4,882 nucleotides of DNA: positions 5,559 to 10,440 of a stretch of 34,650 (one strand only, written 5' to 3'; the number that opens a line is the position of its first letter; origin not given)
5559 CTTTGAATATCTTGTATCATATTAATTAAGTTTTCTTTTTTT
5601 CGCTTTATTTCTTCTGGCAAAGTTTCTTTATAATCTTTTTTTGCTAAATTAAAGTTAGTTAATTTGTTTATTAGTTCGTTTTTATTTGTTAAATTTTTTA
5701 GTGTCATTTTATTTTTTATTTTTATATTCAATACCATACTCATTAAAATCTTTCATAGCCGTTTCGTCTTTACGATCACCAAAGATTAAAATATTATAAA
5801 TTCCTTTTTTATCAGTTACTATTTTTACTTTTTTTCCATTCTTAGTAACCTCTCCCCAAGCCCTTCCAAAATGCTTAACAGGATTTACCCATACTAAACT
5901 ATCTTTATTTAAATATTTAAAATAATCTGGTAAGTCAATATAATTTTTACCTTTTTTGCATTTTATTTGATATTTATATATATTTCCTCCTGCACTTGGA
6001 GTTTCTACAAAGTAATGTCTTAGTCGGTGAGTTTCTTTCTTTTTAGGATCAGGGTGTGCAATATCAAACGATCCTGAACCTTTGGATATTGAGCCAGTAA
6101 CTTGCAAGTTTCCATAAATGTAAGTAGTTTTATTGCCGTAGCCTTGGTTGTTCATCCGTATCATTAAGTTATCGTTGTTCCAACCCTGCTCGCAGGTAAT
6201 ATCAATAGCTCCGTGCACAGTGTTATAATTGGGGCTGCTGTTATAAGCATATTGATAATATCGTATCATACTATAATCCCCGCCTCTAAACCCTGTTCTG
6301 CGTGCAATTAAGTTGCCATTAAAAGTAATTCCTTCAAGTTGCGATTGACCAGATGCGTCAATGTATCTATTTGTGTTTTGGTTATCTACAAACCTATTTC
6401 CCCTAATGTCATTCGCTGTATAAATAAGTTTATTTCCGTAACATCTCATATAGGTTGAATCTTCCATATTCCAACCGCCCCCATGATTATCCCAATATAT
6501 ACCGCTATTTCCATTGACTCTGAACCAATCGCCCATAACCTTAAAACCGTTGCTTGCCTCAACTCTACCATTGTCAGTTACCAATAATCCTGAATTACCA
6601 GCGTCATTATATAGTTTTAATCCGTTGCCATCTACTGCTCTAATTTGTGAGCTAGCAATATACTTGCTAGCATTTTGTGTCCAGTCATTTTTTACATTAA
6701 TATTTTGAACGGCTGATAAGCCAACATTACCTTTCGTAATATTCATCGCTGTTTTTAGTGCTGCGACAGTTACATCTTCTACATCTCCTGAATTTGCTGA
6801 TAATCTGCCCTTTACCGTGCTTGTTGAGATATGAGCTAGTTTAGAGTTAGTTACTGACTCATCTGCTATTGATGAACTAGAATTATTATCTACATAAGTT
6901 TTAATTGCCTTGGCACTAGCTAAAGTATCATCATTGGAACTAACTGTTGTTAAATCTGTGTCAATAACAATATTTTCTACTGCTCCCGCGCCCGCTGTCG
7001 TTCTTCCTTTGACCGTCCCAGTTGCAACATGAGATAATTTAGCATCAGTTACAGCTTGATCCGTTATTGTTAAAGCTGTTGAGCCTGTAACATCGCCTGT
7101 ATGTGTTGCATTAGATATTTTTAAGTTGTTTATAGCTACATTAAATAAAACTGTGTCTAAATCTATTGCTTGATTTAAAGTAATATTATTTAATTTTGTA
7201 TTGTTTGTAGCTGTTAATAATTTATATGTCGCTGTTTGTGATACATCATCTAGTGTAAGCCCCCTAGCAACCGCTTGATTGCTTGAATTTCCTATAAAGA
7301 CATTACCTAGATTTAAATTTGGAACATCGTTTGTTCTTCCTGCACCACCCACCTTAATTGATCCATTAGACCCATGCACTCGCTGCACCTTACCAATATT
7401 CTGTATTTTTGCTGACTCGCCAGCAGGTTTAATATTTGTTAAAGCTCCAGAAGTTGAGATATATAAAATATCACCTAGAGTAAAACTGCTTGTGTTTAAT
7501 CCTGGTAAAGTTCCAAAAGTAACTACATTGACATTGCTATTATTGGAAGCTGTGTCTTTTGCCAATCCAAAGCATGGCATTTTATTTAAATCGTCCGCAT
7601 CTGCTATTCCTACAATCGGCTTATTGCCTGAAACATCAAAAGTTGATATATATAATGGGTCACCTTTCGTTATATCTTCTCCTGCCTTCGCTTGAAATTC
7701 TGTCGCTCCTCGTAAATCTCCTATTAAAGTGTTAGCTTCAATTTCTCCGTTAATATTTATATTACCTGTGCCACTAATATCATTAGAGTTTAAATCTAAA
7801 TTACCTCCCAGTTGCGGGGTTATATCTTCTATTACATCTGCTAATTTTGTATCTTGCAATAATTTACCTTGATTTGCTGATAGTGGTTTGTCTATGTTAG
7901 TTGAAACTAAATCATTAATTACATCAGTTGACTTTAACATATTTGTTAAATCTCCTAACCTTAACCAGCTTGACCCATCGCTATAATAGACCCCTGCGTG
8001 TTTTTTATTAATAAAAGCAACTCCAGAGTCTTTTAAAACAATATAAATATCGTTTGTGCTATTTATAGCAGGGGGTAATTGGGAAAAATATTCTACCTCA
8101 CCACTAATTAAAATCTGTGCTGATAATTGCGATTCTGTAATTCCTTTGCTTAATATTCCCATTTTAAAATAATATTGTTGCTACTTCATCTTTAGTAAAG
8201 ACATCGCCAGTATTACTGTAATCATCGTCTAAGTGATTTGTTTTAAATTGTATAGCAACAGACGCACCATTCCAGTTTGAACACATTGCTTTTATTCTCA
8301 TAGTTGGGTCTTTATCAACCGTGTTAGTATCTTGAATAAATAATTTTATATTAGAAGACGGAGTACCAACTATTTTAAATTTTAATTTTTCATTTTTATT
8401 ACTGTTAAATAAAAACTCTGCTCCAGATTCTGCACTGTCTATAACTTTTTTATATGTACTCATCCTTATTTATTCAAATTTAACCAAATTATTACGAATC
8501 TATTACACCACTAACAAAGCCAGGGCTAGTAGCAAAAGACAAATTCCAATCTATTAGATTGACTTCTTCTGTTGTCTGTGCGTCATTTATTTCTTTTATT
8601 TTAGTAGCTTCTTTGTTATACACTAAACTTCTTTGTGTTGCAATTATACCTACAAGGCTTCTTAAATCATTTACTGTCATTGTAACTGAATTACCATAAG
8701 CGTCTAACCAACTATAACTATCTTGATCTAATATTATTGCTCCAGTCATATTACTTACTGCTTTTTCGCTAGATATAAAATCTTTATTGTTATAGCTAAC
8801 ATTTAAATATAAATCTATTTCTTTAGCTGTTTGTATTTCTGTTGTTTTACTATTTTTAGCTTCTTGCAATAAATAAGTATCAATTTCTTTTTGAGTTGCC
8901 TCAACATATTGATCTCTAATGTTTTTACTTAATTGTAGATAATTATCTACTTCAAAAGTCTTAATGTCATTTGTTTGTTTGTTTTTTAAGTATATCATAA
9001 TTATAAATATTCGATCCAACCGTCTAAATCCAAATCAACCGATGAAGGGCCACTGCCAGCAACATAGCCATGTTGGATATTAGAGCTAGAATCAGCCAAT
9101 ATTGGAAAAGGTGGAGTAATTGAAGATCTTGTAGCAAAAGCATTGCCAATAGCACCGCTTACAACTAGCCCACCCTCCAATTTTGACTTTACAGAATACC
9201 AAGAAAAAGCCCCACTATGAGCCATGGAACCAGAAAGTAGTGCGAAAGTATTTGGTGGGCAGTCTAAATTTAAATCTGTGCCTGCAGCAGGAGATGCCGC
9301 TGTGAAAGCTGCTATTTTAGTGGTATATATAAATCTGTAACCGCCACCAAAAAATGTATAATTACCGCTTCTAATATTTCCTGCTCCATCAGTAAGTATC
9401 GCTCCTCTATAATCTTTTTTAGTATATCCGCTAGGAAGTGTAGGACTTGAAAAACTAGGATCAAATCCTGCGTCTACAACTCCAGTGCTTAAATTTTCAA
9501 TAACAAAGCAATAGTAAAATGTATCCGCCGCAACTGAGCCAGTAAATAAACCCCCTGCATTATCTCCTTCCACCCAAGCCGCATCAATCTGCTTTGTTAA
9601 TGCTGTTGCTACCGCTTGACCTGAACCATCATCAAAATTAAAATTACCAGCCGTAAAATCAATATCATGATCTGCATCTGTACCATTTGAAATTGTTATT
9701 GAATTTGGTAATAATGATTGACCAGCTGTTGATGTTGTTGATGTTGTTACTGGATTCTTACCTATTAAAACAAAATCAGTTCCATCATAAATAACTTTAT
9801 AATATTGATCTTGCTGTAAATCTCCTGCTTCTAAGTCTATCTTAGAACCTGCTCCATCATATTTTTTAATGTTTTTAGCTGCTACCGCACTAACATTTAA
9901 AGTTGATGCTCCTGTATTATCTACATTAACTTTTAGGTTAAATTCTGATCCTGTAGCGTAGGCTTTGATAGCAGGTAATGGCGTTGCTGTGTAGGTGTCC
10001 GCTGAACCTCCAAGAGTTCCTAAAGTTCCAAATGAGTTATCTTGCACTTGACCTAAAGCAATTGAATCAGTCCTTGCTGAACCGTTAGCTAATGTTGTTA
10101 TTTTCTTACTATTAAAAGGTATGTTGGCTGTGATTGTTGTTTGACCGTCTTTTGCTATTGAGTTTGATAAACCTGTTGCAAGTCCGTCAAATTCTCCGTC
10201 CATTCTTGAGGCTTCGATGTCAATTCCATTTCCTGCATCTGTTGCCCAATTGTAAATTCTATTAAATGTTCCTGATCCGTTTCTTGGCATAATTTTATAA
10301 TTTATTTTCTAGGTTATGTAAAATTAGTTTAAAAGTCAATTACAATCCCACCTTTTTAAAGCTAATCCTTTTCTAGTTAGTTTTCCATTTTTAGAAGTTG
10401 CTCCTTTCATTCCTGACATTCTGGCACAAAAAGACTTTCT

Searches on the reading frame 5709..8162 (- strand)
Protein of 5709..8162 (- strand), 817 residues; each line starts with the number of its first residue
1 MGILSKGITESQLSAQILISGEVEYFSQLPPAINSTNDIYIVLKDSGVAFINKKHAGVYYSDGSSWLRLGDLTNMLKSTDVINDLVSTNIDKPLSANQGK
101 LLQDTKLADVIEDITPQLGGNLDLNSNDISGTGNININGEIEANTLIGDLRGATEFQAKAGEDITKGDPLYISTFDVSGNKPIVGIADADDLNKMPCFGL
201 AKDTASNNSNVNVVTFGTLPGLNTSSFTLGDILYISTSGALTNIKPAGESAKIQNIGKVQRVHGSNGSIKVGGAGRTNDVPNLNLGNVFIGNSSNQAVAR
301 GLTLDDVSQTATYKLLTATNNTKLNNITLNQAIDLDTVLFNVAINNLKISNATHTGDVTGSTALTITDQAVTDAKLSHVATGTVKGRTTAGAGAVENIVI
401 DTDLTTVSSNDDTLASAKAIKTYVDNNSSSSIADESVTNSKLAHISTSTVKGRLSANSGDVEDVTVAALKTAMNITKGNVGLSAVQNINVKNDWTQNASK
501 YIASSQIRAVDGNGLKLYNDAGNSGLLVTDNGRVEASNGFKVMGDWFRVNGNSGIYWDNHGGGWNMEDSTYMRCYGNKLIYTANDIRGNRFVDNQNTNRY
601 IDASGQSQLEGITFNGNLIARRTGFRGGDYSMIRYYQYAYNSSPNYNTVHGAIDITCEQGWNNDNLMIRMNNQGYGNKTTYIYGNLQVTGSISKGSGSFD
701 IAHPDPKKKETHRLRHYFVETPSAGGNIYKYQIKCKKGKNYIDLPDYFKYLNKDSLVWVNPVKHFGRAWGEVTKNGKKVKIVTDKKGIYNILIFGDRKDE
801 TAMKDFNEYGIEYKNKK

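Call 12: search_protein_families(library=phrogs, proteins=[window:5709-8162:-], max_evalue=0.001)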
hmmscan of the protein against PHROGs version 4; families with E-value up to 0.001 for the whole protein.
window:5709-8162:- (817 aa): 2 families
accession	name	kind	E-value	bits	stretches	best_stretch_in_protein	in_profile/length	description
phrog_17490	-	unknown function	3.2e-08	34.3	1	671-799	107-232/266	-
phrog_28536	-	unknown function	1.9e-05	25.1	1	665-759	61-153/224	-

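Call 69: search_protein_families(library=pfam, proteins=[window:5709-8162:-], max_evalue=0.01)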
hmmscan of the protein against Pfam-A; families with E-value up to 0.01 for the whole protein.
window:5709-8162:- (817 aa): 2 families
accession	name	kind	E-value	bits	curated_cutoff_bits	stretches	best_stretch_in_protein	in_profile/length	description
PF22337.1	Phage_fiber_rpt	-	7.4e-05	22.8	27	1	81-105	1-25/34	Phage tail fiber repeats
PF04917.17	Shufflon_N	-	0.00072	19.6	27.5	1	520-591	209-280/324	Bacterial shufflon protein, N-terminal constant region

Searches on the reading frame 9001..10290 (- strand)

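Call 12: search_protein_families(library=phrogs, proteins=[window:9001-10290:-], max_evalue=0.001)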
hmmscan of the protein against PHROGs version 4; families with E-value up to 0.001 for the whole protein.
window:9001-10290:- (429 aa): 6 families
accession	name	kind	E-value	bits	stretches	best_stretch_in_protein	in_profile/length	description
phrog_13989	-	head and packaging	9.1e-17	61.9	1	1-91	1-92/597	virion structural protein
phrog_28171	-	unknown function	1e-08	35.3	1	94-156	193-254/476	-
phrog_17105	-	unknown function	1.6e-06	28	1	100-267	131-288/528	-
phrog_14100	-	unknown function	5.9e-06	26.4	1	1-46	1-46/485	-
phrog_25848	-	tail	1.2e-05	24.7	1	42-90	207-256/598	tail fiber protein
phrog_27282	-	unknown function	9.3e-05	22.5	1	100-198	227-299/445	-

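Call 69: search_protein_families(library=pfam, proteins=[window:9001-10290:-], max_evalue=0.01)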
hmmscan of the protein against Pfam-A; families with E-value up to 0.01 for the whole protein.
window:9001-10290:- (429 aa): 0 families
